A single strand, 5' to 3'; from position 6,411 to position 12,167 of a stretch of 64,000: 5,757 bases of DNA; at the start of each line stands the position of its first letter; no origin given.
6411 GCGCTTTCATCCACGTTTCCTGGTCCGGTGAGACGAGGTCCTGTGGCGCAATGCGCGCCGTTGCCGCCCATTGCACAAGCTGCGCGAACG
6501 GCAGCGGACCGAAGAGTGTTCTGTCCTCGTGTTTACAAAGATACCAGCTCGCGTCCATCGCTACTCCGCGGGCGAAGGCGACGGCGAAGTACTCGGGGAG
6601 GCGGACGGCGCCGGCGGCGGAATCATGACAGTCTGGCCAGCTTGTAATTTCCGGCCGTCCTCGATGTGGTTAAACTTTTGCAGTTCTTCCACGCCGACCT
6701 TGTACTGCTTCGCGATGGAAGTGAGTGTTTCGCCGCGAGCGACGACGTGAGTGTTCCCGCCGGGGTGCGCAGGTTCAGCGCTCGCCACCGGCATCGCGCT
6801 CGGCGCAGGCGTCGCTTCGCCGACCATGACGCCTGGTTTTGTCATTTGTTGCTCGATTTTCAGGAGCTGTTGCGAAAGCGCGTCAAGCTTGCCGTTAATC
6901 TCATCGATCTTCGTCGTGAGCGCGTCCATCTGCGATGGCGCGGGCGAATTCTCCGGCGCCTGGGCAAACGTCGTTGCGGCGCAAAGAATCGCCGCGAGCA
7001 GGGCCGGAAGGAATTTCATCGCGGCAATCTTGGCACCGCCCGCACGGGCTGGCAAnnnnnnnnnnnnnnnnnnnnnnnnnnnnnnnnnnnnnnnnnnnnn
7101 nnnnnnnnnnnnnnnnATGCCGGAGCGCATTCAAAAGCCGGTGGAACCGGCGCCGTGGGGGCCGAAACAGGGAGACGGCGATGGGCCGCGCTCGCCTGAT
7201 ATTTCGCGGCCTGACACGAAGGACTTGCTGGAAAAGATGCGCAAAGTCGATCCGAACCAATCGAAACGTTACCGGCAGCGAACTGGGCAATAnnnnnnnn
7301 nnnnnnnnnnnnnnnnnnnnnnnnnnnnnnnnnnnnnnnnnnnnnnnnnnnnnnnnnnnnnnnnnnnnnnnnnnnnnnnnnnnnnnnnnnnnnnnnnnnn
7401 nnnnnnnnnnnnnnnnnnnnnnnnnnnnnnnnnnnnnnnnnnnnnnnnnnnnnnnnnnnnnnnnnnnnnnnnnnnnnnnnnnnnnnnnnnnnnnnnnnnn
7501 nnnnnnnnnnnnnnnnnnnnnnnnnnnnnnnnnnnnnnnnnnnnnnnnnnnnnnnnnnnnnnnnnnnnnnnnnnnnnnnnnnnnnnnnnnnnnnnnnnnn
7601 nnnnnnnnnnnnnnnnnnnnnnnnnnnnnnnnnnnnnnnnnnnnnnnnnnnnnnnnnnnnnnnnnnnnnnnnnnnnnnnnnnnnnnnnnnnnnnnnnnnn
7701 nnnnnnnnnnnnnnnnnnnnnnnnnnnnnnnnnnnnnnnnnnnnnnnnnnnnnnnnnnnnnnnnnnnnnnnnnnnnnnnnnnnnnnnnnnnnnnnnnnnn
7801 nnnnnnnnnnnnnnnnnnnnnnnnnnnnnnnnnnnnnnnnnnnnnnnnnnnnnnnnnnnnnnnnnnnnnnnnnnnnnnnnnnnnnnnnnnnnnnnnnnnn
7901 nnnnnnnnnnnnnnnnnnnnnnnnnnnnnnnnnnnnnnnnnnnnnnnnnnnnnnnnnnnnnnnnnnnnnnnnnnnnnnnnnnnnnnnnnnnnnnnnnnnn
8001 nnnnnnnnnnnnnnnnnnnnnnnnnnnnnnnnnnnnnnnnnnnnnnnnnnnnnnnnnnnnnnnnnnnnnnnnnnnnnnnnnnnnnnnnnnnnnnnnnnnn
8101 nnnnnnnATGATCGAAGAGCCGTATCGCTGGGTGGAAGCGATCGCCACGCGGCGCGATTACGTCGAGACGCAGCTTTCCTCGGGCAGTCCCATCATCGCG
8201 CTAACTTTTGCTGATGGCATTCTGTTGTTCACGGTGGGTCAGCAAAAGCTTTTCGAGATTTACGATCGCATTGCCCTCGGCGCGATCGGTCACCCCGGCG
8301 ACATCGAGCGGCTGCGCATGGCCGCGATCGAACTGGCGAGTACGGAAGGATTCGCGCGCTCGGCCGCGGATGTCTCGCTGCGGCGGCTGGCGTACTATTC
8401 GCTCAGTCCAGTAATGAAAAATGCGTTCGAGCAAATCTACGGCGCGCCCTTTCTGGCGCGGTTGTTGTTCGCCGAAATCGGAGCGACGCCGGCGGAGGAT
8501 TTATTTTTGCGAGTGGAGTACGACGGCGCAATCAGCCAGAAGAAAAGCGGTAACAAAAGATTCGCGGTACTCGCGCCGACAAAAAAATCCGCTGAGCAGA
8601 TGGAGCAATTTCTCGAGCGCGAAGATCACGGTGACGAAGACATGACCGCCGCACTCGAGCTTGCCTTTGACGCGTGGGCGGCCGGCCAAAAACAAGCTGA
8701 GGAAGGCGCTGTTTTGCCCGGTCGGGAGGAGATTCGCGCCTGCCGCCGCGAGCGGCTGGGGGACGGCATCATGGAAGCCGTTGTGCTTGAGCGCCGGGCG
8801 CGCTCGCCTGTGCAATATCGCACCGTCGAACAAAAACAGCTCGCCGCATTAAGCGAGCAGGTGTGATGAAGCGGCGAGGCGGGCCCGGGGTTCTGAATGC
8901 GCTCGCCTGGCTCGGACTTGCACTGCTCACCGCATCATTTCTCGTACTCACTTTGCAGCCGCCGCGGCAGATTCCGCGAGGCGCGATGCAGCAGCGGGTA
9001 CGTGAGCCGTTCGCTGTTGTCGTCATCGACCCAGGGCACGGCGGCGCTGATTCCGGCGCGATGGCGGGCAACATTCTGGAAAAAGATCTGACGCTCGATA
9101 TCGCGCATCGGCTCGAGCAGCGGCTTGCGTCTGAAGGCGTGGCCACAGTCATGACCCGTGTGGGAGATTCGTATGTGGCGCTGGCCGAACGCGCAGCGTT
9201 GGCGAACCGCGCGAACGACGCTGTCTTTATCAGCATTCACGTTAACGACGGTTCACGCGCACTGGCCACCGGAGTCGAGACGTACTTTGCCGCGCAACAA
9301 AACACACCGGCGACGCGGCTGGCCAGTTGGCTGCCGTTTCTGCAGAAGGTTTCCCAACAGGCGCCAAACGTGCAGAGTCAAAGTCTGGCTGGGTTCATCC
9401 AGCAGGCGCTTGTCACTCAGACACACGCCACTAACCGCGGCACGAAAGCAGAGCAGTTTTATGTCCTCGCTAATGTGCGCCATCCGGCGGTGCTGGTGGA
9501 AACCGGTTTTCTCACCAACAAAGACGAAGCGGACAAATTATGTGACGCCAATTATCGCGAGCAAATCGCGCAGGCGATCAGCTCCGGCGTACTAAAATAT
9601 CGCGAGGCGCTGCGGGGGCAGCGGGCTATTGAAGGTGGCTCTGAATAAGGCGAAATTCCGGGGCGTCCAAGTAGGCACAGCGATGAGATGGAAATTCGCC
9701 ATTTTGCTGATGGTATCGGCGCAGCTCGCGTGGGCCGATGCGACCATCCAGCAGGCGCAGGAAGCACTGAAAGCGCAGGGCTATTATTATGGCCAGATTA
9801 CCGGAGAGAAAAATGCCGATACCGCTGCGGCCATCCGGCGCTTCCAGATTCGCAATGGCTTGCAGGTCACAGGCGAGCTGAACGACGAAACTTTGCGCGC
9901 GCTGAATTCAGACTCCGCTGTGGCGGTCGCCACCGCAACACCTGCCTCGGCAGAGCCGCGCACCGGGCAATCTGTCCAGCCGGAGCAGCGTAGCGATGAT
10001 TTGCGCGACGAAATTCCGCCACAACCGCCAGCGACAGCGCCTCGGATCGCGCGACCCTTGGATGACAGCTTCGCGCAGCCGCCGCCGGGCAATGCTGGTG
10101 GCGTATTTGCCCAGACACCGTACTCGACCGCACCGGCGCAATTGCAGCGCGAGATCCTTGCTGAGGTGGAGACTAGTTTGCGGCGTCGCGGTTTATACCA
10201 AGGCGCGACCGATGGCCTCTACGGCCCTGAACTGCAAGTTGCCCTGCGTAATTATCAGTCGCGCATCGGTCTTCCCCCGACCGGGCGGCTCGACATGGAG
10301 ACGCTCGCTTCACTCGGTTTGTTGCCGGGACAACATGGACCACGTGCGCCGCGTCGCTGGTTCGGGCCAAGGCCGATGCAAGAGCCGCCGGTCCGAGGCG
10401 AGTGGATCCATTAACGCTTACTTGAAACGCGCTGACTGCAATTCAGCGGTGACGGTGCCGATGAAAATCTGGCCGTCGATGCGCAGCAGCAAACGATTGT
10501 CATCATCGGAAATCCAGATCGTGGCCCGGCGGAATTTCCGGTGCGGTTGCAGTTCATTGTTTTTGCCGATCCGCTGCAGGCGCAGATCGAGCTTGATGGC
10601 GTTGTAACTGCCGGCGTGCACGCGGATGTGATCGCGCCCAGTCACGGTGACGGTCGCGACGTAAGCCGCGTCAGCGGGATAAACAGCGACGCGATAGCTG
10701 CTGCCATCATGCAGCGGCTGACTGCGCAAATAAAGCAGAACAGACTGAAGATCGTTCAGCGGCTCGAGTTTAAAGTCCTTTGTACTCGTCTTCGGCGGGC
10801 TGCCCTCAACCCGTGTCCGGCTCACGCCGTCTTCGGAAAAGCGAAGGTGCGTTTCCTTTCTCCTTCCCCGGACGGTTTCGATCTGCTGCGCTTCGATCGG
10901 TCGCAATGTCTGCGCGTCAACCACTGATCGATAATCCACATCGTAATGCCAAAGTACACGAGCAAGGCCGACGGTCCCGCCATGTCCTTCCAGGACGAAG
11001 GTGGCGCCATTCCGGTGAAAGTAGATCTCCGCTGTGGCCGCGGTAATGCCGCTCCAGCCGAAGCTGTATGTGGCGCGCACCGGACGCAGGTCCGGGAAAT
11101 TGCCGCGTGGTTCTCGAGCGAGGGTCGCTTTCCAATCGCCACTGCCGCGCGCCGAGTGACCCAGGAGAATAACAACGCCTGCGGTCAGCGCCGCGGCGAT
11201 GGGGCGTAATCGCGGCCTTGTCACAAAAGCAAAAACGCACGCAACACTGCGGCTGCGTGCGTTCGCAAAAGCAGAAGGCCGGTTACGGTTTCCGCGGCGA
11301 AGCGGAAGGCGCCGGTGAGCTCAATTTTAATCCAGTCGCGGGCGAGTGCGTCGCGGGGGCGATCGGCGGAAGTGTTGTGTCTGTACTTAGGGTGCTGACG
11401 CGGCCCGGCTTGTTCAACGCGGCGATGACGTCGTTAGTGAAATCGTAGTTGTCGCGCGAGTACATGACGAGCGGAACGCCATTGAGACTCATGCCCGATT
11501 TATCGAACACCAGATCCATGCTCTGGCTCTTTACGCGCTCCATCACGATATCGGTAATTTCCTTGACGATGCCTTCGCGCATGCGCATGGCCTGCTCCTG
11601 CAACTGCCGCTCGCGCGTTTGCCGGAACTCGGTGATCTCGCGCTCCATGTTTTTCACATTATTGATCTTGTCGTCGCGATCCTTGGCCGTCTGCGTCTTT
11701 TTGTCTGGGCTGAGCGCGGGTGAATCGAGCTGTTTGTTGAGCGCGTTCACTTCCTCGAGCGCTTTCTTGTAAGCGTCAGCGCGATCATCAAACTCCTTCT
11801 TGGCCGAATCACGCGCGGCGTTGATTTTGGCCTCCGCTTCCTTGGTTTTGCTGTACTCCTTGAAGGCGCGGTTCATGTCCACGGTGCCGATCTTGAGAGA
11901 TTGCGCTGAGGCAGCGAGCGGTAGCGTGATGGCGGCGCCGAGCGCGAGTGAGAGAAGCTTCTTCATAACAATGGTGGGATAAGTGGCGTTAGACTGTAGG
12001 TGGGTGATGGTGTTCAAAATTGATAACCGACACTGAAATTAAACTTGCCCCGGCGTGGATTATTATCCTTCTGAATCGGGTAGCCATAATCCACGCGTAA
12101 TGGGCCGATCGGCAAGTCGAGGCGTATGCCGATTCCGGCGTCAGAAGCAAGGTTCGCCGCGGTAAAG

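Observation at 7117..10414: UBact-20S proteasome genes translationally coupled to peptidoglycan-remodelling genes, with no Dop/PafA/Mpa nearby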

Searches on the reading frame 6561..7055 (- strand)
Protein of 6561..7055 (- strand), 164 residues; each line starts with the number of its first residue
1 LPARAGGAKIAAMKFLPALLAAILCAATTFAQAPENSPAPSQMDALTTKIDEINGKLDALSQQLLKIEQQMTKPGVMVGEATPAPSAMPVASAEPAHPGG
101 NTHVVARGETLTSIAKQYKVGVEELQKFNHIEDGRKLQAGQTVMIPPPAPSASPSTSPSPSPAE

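Call 4: search_protein_families(library=pfam, proteins=[window:6561-7055:-], max_evalue=0.01)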
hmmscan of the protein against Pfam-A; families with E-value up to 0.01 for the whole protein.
window:6561-7055:- (164 aa): 1 family
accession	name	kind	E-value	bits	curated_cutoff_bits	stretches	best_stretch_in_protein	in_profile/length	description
PF01476.26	LysM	-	2.1e-12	47.2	20.9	1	103-146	1-43/43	LysM domain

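Call 32: search_protein_families(library=ncbifam, proteins=[window:6561-7019:-], max_evalue=0.001)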
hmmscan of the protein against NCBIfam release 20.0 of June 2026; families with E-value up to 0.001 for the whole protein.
window:6561-7019:- (152 aa): 9 families
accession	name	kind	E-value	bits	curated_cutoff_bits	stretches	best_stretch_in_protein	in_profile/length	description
NF041208.1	celldiv_DipM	equivalog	3e-06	26.7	740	1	65-151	159-245/419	cell division endopeptidase DipM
NF050804.1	CellDivDipMCaul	equivalog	6.4e-06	25.2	900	1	88-135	133-180/634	cell division endopeptidase DipM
NF008050.0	PRK10783.1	equivalog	8.1e-06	24.4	508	1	88-134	343-388/457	murein transglycosylase D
NF040883.1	amid_act_ActS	equivalog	3.2e-05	23.3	375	1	87-135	32-80/242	amidase activator ActS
NF047755.1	LIC_10271_M23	exception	3.9e-05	23.5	180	1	88-141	24-77/207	LIC_10271 family cell wall hydrolase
NF010723.1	PRK14125.1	equivalog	6.1e-05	22.9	60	1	89-134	33-85/87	cell division suppressor protein YneA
NF042931.1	SAG1386_EF1546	equivalog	8.7e-05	22.6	80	1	79-133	100-157/158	SAG1386/EF1546 family surface-associated protein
TIGR02907.1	spore_VI_D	equivalog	8.9e-05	22.2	169.85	1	92-134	303-344/344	stage VI sporulation protein D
TIGR02899.1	spore_safA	subfamily_domain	0.0001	22.2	67.85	1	93-134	1-43/44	SafA/ExsA family spore coat assembly protein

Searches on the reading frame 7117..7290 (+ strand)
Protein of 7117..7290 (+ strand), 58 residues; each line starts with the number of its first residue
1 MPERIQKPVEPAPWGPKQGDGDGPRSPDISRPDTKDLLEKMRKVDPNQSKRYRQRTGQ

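Call 4: search_protein_families(library=pfam, proteins=[window:7117-7290:+], max_evalue=0.01)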
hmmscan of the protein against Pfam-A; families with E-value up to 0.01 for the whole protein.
window:7117-7290:+ (58 aa): 1 family
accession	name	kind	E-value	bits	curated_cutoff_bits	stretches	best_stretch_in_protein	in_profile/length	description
PF20513.3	UBact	-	1.4e-22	79.6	27.8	1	17-58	2-43/43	Prokaryotic ubiquitin-like protein UBact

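Call 32: search_protein_families(library=ncbifam, proteins=[window:7117-7290:+], max_evalue=0.001)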
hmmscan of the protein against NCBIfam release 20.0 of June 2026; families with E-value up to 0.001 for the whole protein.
window:7117-7290:+ (58 aa): 1 family
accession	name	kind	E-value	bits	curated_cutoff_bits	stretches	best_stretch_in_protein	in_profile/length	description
NF033388.0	ubiq_like_UBact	equivalog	1.3e-23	82.9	35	1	7-58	2-54/54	ubiquitin-like protein UBact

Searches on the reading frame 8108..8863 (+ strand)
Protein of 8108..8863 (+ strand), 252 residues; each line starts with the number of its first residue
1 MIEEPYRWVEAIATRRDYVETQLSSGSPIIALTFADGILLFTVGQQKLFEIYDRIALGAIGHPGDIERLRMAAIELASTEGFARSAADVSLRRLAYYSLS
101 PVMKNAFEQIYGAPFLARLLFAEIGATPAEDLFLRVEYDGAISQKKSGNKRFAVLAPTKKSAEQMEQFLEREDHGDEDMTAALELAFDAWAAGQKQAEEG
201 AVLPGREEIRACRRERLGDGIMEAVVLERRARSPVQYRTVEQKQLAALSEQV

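Call 4: search_protein_families(library=pfam, proteins=[window:8108-8863:+], max_evalue=0.01)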
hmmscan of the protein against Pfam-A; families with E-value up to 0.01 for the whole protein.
window:8108-8863:+ (252 aa): 1 family
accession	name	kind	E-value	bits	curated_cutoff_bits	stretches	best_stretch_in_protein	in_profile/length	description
PF00227.31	Proteasome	-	0.0039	17.3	22.4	1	38-146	16-133/189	Proteasome subunit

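Call 32: search_protein_families(library=ncbifam, proteins=[window:8108-8863:+], max_evalue=0.001)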
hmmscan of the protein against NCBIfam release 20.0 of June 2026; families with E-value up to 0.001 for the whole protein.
window:8108-8863:+ (252 aa): 1 family
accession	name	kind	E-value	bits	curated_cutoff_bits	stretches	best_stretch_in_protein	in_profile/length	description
TIGR03691.1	20S_bact_alpha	equivalog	2.4e-20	73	139.05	1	12-248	13-227/229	proteasome subunit alpha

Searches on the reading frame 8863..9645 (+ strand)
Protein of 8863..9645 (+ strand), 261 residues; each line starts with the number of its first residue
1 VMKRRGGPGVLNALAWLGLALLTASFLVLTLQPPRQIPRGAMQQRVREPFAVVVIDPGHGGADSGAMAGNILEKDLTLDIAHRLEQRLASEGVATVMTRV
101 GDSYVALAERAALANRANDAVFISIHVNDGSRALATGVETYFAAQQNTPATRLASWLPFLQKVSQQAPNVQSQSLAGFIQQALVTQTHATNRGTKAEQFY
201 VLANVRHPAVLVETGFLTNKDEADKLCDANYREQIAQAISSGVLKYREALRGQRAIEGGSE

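Call 4: search_protein_families(library=pfam, proteins=[window:8863-9645:+], max_evalue=0.01)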
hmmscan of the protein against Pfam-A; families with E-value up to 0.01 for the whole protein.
window:8863-9645:+ (261 aa): 1 family
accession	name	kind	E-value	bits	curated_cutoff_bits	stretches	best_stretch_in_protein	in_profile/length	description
PF01520.23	Amidase_3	-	7.7e-52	176.3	27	1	53-244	1-173/174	N-acetylmuramoyl-L-alanine amidase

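Call 32: search_protein_families(library=ncbifam, proteins=[window:8866-9645:+], max_evalue=0.001)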
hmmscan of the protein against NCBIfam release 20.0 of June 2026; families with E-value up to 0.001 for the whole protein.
window:8866-9645:+ (260 aa): 6 families
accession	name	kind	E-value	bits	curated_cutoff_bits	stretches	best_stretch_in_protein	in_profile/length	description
TIGR02883.1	spore_cwlD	equivalog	4.9e-39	134.4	221.55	2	51-155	2-120/189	N-acetylmuramoyl-L-alanine amidase CwlD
NF007652.1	PRK10319.1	equivalog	4.9e-29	101.5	400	2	40-182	48-191/291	N-acetylmuramoyl-L-alanine amidase AmiA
NF007751.0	PRK10431.1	equivalog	6.1e-24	84.4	532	2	50-163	192-306/445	N-acetylmuramoyl-L-alanine amidase AmiB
NF038267.1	amidase_AmiC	exception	2.7e-23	82.3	700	2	46-169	183-307/407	N-acetylmuramoyl-L-alanine amidase AmiC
NF038140.1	amidase_Rv3717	exception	1.6e-14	53.9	335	1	70-245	65-230/233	Rv3717 family N-acetylmuramoyl-L-alanine amidase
NF050040.1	horm_taper_TftA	equivalog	0.00022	20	500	0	59-250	16-188/450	hormogonium tapered terminus morphoprotein TftA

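Call 82: search_solved_structures(query=window:8866-9645:+, max_evalue=1e-10, show_alignments=2)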
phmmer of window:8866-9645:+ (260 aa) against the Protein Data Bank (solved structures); distinct sequences matched with E-value up to 1e-10: 11.
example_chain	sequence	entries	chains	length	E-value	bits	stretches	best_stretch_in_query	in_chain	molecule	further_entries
5emi_A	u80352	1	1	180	5.1e-31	111.5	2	51-141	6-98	Cell wall hydrolase/autolysin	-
4rn7_A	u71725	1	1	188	3e-29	105.7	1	51-143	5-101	N-acetylmuramoyl-L-alanine amidase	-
8c2o_A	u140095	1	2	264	8.1e-24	87.9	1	50-182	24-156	N-acetylmuramoyl-L-alanine amidase AmiA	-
1jwq_A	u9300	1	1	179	3.7e-22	82.5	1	50-143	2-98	N-ACETYLMURAMOYL-L-ALANINE AMIDASE CwlV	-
5j72_A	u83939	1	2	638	7e-22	81.6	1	51-236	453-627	Putative N-acetylmuramoyl-L-alanine amidase,autolysin cwp6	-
7tj4_B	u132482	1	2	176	3.4e-20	76.1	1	51-141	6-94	LytH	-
4bin_A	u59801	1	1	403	6.5e-19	71.9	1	46-245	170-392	N-ACETYLMURAMOYL-L-ALANINE AMIDASE AMIC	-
8c0j_A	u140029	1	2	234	7.3e-19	71.7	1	51-165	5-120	N-acetylmuramoyl-L-alanine amidase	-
3ne8_A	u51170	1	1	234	1.2e-16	64.5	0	52-145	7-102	N-acetylmuramoyl-l-alanine amidase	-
7rag_B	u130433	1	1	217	1.5e-16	64.1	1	51-246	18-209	Germination-specific N-acetylmuramoyl-L-alanine amidase, Autolysin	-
7b3n_A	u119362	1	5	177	1.6e-13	54.3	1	45-136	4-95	Cell wall hydrolase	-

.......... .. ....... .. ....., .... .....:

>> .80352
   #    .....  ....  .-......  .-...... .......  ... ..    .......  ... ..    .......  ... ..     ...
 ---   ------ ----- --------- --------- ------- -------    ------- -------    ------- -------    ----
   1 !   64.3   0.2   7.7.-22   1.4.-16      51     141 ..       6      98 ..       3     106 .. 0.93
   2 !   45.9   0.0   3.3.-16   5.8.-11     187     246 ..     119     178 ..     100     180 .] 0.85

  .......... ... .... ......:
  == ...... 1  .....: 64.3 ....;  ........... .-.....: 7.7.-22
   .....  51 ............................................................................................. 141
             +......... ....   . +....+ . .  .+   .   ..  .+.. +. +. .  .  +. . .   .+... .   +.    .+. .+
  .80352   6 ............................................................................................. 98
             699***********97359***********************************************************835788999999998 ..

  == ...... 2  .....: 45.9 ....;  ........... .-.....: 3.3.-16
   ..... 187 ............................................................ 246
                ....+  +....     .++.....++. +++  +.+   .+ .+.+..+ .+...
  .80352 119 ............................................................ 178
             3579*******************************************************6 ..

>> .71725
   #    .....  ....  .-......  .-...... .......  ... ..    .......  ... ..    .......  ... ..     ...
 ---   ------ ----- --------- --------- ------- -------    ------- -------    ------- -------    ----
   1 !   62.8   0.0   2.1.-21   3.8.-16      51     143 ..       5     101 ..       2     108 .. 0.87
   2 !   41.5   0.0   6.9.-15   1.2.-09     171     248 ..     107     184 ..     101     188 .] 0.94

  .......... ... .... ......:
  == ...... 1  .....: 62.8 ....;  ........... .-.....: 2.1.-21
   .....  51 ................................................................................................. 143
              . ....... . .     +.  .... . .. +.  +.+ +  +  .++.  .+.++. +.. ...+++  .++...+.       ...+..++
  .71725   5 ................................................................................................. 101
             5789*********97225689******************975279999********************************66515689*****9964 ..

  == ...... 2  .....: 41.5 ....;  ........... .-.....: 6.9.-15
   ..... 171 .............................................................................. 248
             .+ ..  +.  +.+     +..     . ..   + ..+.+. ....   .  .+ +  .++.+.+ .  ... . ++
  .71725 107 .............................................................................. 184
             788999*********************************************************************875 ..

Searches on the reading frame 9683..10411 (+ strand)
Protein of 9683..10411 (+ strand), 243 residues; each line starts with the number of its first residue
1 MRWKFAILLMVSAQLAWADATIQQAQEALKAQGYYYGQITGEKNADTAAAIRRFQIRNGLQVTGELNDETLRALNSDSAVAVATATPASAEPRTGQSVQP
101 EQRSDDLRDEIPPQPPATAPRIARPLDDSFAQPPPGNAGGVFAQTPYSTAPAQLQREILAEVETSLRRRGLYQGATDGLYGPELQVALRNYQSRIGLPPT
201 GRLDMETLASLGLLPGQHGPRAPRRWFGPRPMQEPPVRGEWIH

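Call 4: search_protein_families(library=pfam, proteins=[window:9686-10411:+], max_evalue=0.01)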
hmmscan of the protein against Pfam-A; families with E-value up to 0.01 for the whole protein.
window:9686-10411:+ (242 aa): 2 families
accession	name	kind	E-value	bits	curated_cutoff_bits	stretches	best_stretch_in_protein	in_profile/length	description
PF01471.23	PG_binding_1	-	7.1e-29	100.2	23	2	20-73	4-57/57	Putative peptidoglycan binding domain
PF08823.16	PG_binding_2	-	3.7e-07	30.8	21.1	0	152-191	12-51/74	Putative peptidoglycan binding domain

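Call 32: search_protein_families(library=ncbifam, proteins=[window:9683-10411:+], max_evalue=0.001)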
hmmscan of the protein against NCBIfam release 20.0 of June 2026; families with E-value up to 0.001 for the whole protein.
window:9683-10411:+ (243 aa): 6 families
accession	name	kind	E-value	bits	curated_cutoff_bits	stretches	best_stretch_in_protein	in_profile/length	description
TIGR03979.1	His_Ser_Rich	equivalog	4e-23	82.4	121.65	2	21-74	133-186/190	His-Xaa-Ser repeat protein HxsA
TIGR02869.1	spore_SleB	equivalog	4.7e-20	72.3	236.5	2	21-82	15-76/201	spore cortex-lytic enzyme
NF052377.1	lmo1851_S41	exception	8.2e-09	34.7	725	1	18-74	389-445/468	lmo1851 family serine protease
NF052335.1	PdgHdaseHSB129560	equivalog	5.2e-07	29.3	500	0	162-207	279-324/330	peptidoglycan hydrolase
NF052336.1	PdgHdaseHSB100310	equivalog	9.3e-07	28.5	500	0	23-74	262-313/316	peptidoglycan hydrolase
NF004786.0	PRK06132.1-3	equivalog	2.3e-05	23.3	329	0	20-75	221-279/418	hypothetical protein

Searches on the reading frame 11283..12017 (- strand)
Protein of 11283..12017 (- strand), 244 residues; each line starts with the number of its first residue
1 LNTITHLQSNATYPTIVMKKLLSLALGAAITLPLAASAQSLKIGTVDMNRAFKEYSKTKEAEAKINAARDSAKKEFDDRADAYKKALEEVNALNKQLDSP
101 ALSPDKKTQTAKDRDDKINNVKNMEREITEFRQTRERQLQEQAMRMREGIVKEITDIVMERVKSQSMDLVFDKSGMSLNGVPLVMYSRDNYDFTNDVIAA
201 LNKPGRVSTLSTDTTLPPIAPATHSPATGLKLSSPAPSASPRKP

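Call 4: search_protein_families(library=pfam, proteins=[window:11283-12017:-], max_evalue=0.01)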
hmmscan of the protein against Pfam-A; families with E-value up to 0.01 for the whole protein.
window:11283-12017:- (244 aa): 3 families
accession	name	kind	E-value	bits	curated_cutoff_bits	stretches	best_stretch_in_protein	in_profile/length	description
PF03938.19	OmpH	-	4.9e-20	72.6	32.4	1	42-201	1-141/141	Outer membrane protein (OmpH-like)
PF25762.1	HAUS1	-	0.00067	20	40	1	34-144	88-198/236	HAUS augmin-like complex subunit 1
PF11932.13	DUF3450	-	0.0021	17.8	32.6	1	35-134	8-104/241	Protein of unknown function (DUF3450)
